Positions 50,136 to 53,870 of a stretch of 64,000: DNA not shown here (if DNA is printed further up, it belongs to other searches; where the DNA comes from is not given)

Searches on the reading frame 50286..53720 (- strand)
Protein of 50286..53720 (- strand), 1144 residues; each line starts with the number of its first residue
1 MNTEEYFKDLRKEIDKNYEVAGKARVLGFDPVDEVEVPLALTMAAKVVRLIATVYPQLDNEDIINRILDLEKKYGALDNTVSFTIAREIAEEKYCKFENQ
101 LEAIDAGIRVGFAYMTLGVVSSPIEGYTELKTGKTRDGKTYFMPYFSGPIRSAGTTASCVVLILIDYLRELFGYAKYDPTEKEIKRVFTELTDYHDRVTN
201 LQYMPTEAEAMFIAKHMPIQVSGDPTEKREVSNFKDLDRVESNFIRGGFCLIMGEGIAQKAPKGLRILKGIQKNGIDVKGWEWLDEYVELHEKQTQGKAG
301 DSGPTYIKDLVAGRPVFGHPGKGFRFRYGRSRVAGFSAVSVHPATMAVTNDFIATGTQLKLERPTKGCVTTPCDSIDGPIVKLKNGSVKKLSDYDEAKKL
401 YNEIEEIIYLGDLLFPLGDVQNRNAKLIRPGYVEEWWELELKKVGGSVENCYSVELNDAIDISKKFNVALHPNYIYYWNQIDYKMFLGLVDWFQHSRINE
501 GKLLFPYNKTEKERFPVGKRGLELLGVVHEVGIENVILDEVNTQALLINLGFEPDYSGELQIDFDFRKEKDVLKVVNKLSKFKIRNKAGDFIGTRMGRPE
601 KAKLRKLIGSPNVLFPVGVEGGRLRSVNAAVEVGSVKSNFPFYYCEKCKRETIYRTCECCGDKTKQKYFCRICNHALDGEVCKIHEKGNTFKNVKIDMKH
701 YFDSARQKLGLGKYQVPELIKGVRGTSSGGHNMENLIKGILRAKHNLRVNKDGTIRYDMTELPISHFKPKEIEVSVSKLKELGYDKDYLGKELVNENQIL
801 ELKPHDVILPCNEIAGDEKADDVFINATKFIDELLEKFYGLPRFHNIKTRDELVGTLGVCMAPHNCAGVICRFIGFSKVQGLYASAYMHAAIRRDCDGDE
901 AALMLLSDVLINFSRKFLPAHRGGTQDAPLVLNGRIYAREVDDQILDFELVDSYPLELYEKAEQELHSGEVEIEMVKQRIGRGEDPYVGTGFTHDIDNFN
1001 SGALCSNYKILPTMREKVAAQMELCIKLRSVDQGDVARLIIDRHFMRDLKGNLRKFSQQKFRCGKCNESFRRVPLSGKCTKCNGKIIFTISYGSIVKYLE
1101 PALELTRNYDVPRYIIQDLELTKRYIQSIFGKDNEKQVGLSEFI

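Call 94: search_protein_families(library=pfam, max_evalue=0.00001, proteins=[window:50286-53720:-])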
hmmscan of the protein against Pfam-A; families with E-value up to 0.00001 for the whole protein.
window:50286-53720:- (1144 aa): 3 families
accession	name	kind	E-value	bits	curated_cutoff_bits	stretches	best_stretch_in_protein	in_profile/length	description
PF24844.1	PolC_DP2_central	-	4.3e-107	358.7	24.3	1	305-677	13-370/372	DNA polymerase II large subunit DP2, central domain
PF24846.1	PolC_DP2_cat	-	8.5e-101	337.3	24.3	1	717-1017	5-299/299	DNA polymerase II large subunit DP2, catalytic domain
PF03833.19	PolC_DP2_N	-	1.2e-75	254.6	24.3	1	5-288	1-269/271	DNA polymerase II large subunit DP2, N-terminal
